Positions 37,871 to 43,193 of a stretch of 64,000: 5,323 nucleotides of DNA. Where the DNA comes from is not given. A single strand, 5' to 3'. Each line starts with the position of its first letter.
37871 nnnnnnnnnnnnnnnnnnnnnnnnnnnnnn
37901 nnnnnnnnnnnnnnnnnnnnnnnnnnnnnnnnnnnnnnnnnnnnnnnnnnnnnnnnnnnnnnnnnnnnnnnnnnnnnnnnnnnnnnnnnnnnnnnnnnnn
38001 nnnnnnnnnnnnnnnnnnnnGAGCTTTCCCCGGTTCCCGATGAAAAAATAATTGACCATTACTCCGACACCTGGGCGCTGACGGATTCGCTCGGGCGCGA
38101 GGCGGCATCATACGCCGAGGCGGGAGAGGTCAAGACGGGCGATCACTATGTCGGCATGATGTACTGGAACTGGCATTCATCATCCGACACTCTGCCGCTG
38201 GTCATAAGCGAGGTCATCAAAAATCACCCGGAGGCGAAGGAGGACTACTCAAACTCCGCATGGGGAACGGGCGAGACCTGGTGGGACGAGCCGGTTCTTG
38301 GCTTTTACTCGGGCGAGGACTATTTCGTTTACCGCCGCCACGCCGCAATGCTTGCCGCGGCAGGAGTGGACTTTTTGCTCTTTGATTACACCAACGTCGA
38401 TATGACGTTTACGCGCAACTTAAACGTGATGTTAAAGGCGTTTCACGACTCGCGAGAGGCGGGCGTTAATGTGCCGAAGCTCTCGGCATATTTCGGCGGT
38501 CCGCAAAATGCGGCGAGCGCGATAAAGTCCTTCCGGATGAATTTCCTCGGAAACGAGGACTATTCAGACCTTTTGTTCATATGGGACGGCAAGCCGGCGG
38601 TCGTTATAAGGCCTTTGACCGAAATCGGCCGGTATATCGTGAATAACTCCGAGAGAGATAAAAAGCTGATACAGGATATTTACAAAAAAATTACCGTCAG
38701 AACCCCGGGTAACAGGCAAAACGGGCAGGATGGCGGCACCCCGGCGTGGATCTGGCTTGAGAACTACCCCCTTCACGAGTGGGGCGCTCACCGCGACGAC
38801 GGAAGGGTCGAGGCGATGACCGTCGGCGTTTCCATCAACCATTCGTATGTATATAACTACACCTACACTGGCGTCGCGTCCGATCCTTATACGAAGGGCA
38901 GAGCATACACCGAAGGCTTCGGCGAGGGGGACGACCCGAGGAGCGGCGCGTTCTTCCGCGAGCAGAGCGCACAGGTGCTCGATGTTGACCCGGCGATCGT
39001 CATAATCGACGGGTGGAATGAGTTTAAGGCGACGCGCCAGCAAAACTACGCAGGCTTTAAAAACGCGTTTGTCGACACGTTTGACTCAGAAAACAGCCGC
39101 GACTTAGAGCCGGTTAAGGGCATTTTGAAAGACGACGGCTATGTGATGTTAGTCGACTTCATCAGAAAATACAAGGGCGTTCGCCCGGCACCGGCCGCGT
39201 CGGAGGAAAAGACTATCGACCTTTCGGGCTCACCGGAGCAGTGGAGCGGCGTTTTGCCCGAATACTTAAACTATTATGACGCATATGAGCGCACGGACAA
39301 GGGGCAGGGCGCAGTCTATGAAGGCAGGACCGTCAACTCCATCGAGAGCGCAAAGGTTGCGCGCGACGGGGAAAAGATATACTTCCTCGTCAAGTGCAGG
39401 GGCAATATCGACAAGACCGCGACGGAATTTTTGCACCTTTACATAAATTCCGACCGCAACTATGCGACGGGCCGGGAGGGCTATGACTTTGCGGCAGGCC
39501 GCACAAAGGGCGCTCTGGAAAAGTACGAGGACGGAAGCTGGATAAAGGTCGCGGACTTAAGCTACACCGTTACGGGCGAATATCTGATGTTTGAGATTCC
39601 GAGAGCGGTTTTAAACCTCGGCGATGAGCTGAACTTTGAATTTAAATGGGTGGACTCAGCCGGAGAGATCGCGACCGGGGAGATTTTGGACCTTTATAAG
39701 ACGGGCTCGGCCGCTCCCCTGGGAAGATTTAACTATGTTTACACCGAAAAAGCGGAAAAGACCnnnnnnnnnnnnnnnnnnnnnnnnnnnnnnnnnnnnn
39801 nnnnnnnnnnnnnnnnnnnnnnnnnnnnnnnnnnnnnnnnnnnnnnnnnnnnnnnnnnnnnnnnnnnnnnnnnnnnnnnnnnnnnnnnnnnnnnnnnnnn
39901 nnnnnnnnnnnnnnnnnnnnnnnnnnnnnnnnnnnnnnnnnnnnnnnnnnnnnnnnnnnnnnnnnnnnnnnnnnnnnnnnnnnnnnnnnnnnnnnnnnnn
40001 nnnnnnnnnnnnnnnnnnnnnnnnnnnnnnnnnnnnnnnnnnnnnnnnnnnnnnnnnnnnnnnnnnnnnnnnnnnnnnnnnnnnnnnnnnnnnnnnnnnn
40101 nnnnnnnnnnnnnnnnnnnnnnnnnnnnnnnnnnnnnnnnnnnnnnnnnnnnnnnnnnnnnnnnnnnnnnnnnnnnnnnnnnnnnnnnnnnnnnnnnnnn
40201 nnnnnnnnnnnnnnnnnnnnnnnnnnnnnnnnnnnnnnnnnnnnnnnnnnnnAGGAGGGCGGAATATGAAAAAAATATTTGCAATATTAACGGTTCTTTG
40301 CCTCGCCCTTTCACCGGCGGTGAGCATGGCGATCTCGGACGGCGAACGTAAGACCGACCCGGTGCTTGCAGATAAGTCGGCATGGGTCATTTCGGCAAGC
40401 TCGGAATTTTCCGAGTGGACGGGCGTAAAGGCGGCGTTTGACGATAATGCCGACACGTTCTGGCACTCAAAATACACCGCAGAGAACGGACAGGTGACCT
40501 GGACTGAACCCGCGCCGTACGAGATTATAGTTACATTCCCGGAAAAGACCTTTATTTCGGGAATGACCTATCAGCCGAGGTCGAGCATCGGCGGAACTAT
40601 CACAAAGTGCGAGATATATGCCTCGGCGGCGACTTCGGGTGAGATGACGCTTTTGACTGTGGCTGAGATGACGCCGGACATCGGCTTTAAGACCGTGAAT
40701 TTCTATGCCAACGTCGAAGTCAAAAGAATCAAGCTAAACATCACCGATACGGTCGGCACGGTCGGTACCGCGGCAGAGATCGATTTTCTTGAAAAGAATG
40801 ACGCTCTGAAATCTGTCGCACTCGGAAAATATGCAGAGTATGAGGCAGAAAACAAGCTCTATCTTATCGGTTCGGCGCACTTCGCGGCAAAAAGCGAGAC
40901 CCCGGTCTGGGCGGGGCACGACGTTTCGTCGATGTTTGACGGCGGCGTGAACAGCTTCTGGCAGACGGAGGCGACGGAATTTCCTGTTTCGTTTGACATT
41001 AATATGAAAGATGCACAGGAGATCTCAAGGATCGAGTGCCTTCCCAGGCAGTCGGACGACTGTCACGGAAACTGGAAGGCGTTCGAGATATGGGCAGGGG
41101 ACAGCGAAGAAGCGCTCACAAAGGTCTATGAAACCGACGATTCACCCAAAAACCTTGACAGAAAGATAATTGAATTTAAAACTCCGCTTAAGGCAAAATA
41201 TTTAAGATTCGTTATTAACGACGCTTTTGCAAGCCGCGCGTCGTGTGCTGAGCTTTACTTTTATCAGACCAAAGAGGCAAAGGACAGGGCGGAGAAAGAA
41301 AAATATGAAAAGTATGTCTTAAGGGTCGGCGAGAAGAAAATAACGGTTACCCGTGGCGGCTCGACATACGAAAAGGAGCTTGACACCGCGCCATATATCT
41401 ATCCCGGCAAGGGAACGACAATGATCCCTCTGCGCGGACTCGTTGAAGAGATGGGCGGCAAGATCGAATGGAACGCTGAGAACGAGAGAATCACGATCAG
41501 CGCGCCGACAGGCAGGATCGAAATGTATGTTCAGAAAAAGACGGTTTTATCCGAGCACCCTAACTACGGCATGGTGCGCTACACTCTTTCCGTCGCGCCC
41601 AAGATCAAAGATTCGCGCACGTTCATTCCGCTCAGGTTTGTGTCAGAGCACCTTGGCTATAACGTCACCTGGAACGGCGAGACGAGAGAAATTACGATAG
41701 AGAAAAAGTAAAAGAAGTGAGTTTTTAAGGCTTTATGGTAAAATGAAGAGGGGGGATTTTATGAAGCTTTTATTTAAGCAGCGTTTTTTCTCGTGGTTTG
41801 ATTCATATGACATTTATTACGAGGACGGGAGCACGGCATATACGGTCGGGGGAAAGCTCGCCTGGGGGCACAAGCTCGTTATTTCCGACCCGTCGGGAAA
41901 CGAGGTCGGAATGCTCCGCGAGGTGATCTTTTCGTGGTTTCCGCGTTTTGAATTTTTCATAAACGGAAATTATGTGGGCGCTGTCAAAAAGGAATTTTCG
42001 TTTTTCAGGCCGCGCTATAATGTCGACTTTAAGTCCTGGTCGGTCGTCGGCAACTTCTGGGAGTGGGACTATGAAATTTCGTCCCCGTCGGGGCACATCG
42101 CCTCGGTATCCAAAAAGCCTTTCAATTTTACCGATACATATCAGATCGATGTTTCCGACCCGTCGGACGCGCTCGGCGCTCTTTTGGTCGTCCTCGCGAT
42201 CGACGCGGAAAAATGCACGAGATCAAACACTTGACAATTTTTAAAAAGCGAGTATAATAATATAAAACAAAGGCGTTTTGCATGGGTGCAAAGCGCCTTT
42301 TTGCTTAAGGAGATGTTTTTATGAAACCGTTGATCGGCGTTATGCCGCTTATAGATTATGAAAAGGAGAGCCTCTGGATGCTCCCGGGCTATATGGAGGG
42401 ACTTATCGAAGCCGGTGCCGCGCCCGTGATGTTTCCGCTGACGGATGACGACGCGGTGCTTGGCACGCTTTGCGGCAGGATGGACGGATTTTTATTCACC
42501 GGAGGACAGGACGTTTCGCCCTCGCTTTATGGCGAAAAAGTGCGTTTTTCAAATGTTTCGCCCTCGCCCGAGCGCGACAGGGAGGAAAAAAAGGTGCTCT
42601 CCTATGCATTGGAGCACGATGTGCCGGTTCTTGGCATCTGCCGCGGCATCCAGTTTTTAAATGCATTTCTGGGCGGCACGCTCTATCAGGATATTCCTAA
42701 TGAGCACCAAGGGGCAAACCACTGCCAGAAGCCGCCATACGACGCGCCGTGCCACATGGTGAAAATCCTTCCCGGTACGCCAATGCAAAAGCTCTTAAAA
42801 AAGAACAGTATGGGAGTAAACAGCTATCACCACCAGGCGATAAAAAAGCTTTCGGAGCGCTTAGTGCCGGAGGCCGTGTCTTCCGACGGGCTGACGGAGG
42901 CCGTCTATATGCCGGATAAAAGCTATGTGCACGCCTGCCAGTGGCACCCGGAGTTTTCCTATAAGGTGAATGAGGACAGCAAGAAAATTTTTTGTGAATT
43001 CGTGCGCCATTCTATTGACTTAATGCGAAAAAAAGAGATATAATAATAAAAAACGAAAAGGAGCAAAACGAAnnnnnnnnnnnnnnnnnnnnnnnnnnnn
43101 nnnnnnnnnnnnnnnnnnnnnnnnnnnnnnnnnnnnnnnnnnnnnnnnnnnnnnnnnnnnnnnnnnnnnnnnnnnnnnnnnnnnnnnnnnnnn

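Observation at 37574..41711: Duplicated two-gene modules of giant secreted proteins with copper-amine-oxidase N-terminal-like anchoring domains (second copy at 57850-62725)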

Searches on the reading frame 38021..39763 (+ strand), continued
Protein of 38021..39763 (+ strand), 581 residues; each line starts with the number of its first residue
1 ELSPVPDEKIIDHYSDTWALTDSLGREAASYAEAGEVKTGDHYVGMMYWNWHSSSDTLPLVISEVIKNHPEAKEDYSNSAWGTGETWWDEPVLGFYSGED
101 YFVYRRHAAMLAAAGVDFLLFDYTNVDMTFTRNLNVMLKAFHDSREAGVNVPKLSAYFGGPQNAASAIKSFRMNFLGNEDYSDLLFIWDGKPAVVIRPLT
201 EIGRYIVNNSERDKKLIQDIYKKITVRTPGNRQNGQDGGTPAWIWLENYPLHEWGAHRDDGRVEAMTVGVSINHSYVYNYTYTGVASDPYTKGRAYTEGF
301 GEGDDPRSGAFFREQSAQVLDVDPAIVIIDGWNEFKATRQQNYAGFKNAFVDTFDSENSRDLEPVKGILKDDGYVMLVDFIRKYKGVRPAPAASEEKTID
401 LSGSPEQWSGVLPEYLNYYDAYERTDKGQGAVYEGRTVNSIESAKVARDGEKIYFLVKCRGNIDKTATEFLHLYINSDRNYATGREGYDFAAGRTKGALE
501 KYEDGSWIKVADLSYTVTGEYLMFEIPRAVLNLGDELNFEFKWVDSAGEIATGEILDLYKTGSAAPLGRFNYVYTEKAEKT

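Call 60: find_encoding_contigs(protein=P0213, flank=10000, max_places=1)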
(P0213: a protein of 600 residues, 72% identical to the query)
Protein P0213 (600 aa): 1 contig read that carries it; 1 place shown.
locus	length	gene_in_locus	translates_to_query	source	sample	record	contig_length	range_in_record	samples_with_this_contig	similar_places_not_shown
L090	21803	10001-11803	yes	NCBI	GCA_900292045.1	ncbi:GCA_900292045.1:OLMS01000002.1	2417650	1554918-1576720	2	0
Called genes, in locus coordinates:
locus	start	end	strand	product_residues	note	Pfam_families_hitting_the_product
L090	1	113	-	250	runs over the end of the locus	-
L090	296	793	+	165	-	PF13560:HTH_31, PF01381:HTH_3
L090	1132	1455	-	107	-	PF07660:STN (faint)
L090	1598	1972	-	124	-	PF16344:FecR_C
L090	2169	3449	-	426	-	PF01053:Cys_Met_Meta_PP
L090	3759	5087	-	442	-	PF01554:MatE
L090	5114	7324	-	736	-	PF17678:Glyco_hydro_92N, PF07971:Glyco_hydro_92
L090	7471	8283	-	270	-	PF00902:TatC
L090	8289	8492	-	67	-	PF02416:TatA_B_E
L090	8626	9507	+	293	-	PF00698:Acyl_transf_1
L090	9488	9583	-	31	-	-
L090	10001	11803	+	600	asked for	-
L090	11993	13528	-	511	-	PF12072:RNase_Y_N, PF00013:KH_1, PF08668:HDOD (faint), PF01966:HD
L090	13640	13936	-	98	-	PF05164:ZapA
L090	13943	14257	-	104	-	-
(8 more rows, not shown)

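Call 63: search_protein_families(library=pfam, alignment_id=A4, max_evalue=0.00001)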
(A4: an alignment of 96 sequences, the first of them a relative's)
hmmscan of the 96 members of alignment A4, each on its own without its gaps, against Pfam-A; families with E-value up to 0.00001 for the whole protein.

A. member 1, L028:2555-3700:- (382 aa): 3 families
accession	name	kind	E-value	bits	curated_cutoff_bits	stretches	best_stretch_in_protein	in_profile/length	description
PF00005.33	ABC_tran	-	7.2e-33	114.5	25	1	31-171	3-136/137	ABC transporter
PF17912.7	OB_MalK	-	4.7e-14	53.4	27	1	245-299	1-51/53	MalK OB fold domain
PF13304.12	AAA_21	-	1.1e-06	29.4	27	0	119-204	185-300/304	AAA domain, putative AbiEii toxin, Type IV TA system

B. families by the number of members that match (of 96 scanned): 123 families (the first 25 are shown)
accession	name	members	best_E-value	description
PF18989.5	DUF5722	5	2.7e-116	Family of unknown function (DUF5722)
PF07980.17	SusD_RagB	5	5.7e-51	SusD family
PF14322.12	SusD-like_3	4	1.5e-15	Starch-binding associating with outer membrane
PF17389.8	Bac_rhamnosid6H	3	9.6e-62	Bacterial alpha-L-rhamnosidase 6 hairpin glycosidase domain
PF07944.18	Beta-AFase-like_GH127_cat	3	2.5e-37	Beta-L-arabinofuranosidase, GH127 catalytic domain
PF12833.13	HTH_18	3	9e-21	Helix-turn-helix domain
PF20736.2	Glyco_hydro127M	3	1e-19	Beta-L-arabinofuranosidase, GH127 middle domain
PF00754.31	F5_F8_type_C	3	6.7e-19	F5/8 type C domain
PF00165.29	HTH_AraC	3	3.3e-16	Bacterial regulatory helix-turn-helix proteins, AraC family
PF17390.7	Bac_rhamnosid_C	3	3.3e-16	Bacterial alpha-L-rhamnosidase C-terminal domain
PF07715.20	Plug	3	4.1e-15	TonB-dependent Receptor Plug Domain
PF02449.21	Glyco_hydro_42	3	2.9e-09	Beta-galactosidase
PF17132.9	Glyco_hydro_106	2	2.2e-226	alpha-L-rhamnosidase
PF14307.12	Glyco_tran_WbsX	2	1.2e-52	Glycosyltransferase WbsX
PF08531.16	Bac_rhamnosid_N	2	3e-45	Alpha-L-rhamnosidase N-terminal domain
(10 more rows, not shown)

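Call 65: search_protein_families(library=pfam, alignment_id=A5, max_evalue=0.00001)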
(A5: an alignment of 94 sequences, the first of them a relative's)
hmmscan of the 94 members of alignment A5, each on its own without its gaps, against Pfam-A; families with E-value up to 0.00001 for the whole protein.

A. member 1, L056:1714-3894:+ (727 aa): 2 families
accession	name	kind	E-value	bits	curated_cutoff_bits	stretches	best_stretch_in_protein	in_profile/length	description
PF07980.17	SusD_RagB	-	8.1e-43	147.6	23.1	2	549-727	125-297/297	SusD family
PF14322.12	SusD-like_3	-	1.6e-13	51.8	27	1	98-198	70-164/191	Starch-binding associating with outer membrane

B. families by the number of members that match (of 94 scanned): 99 families (the first 25 are shown)
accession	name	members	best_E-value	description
PF07980.17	SusD_RagB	10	4.3e-53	SusD family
PF14322.12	SusD-like_3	9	5.3e-18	Starch-binding associating with outer membrane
PF17132.9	Glyco_hydro_106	4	9.1e-228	alpha-L-rhamnosidase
PF18989.5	DUF5722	4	4.1e-123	Family of unknown function (DUF5722)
PF00160.26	Pro_isomerase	4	4.3e-49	Cyclophilin type peptidyl-prolyl cis-trans isomerase/CLD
PF13884.11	Peptidase_S74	4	7.1e-13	Chaperone of endosialidase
PF00754.31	F5_F8_type_C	3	2.1e-33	F5/8 type C domain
PF01261.30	AP_endonuc_2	3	3e-26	Xylose isomerase-like TIM barrel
PF22633.2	F5_F8_type_C_2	3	4.1e-20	NedA-like, galactose-binding domain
PF13715.12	CarbopepD_reg_2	3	9.4e-19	CarboxypepD_reg-like domain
PF07715.20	Plug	3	1e-16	TonB-dependent Receptor Plug Domain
PF13620.12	CarboxypepD_reg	3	2.1e-10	Carboxypeptidase regulatory-like domain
PF17389.8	Bac_rhamnosid6H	2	7.4e-60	Bacterial alpha-L-rhamnosidase 6 hairpin glycosidase domain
PF08757.17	CotH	2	9e-43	CotH kinase protein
PF07944.18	Beta-AFase-like_GH127_cat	2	2.8e-41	Beta-L-arabinofuranosidase, GH127 catalytic domain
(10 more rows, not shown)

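Call 89: search_protein_families(library=pfam, proteins=[L016:10316-12736:+], max_evalue=0.001)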
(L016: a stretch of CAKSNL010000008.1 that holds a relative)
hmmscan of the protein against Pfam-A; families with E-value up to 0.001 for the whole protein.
L016:10316-12736:+ (807 aa): 3 families
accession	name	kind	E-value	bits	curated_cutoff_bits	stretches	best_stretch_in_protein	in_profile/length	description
PF00754.31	F5_F8_type_C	-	1.3e-62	210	28.2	4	35-165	1-124/127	F5/8 type C domain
PF22633.2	F5_F8_type_C_2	-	1.5e-33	115.7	27.8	3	384-484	2-89/91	NedA-like, galactose-binding domain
PF07833.16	Cu_amine_oxidN1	-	1.8e-31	108.7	24.2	1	701-806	8-108/108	Copper amine oxidase N-terminal domain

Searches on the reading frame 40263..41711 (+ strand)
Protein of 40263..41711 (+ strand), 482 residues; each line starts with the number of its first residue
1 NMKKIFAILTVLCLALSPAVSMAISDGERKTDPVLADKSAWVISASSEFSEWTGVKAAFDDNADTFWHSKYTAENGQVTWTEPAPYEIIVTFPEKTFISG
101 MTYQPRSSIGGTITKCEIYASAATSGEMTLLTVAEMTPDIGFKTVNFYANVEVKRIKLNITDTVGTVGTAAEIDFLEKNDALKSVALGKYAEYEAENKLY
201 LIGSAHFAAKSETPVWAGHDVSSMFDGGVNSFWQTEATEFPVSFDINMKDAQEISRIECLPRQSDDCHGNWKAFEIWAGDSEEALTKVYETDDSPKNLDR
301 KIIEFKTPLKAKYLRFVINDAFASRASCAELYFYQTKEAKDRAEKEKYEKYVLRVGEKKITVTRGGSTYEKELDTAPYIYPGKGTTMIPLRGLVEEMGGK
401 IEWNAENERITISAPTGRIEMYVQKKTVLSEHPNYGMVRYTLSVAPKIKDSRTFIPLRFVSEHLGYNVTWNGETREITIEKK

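Call 5: search_protein_families(library=pfam, proteins=[window:40263-41711:+], max_evalue=0.01)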
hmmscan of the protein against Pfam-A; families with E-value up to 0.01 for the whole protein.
window:40263-41711:+ (482 aa): 4 families
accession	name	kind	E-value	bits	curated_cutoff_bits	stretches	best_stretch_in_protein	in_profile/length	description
PF00754.31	F5_F8_type_C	-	3e-28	98.9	28.2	2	213-330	6-126/127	F5/8 type C domain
PF07833.16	Cu_amine_oxidN1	-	1.8e-27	95.8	24.2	1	371-479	7-108/108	Copper amine oxidase N-terminal domain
PF22633.2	F5_F8_type_C_2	-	8.6e-13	49.2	27.8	1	224-316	2-91/91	NedA-like, galactose-binding domain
PF16391.11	DUF5000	-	3.1e-05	24.7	25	1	230-282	6-64/141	Domain of unknown function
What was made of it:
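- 40266..41711 (+): B1: secreted lectin-like partner, 481 aa: signal peptide, two F5/8 type C (CBM32-type) domains, stalk domain. PF00754 98.9 bits and PF07833 95.8 bits (call 5).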

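Call 8: search_protein_families(library=ncbifam, proteins=[window:40263-41711:+], max_evalue=1)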
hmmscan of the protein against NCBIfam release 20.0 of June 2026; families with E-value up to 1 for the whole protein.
window:40263-41711:+ (482 aa): 1 family
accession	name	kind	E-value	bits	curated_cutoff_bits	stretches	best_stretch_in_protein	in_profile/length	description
NF040533.1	endo_SpGH101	exception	6.5e-16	56.7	2900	2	211-355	1766-1914/1962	SpGH101 family endo-alpha-N-acetylgalactosaminidase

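Call 76: search_solved_structures(query=window:40263-41711:+, max_evalue=0.001)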
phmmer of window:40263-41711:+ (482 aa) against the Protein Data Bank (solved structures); distinct sequences matched with E-value up to 0.001: 8.
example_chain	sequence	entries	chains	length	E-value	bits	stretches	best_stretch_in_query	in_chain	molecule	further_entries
2v72_A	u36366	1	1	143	1.7e-06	30.2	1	41-175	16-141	EXO-ALPHA-SIALIDASE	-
2j1a_A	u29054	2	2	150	3.5e-05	25.9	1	210-326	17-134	HYALURONIDASE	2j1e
2j7m_A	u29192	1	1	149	3.7e-05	25.9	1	210-326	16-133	HYALURONIDASE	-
3f2z_A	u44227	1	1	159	0.00026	23.1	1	44-176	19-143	uncharacterized protein BF3579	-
4lks_A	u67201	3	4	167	0.00031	22.8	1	223-334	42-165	Glycosyl hydrolase, family 31/fibronectin type III domain protein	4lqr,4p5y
7blg_A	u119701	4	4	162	0.00054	22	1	216-334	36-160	family 32 carbohydrate-binding module from Bacteroides thetaiotaomicron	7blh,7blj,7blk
4a41_A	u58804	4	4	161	0.00059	21.9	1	55-174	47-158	ALPHA-N-ACETYLGLUCOSAMINIDASE FAMILY PROTEIN | Alpha-N-acetylglucosaminidase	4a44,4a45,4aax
2v5d_A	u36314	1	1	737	0.0008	21.5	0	44-326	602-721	O-GLCNACASE NAGJ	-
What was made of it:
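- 40266..41711 (+): Closest solved modules are C. perfringens CBM32s 2v72 and 2j1a (call 76).
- On F5/8 type C / CBM32 (B proteins): PDB matches are 2v72, 2j1a, 4lks, 7blg and 4a41 (call 76).
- Closest known: Multimodular host-glycan enzymes of Clostridium perfringens that carry CBM32 modules. Same: B's discoidin domains are most similar to these CBM32 modules (2v72, E 1.7e-6; 2j1a; call 76).
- B domains: they are CBM32-type (calls 5, 76).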

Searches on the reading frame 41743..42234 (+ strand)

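Call 15: search_protein_families(library=pfam, proteins=[window:41743-42234:+], max_evalue=0.001)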
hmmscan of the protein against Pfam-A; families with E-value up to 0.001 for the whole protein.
window:41743-42234:+ (163 aa): 1 family
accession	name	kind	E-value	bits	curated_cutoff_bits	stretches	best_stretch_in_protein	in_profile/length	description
PF04525.18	LOR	-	0.0004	20.5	24.5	1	20-143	28-178/187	LURP-one-related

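Call 73: search_protein_families(library=pfam, proteins=[window:41743-42234:+], max_evalue=0.001)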
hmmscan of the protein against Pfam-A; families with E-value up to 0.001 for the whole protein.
window:41743-42234:+ (163 aa): 1 family
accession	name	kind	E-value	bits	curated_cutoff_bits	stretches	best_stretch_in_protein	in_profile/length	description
PF04525.18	LOR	-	0.0004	20.5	24.5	1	20-143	28-178/187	LURP-one-related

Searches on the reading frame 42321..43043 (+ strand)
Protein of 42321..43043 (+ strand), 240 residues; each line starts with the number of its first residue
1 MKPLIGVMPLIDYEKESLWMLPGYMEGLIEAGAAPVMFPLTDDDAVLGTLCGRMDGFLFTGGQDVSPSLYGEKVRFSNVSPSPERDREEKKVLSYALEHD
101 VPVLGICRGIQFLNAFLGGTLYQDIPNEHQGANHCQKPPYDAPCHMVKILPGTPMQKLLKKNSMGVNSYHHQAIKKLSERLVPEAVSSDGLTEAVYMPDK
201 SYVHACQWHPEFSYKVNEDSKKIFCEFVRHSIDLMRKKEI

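Call 15: search_protein_families(library=pfam, proteins=[window:42321-43043:+], max_evalue=0.001)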
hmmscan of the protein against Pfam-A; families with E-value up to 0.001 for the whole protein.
window:42321-43043:+ (240 aa): 2 families
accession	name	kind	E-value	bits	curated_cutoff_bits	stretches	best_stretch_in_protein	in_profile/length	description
PF07722.19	Peptidase_C26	-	4.4e-58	197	20.5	1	16-211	21-219/219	Peptidase C26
PF00117.34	GATase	-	1.6e-16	60.9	22.8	1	79-218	48-179/190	Glutamine amidotransferase class-I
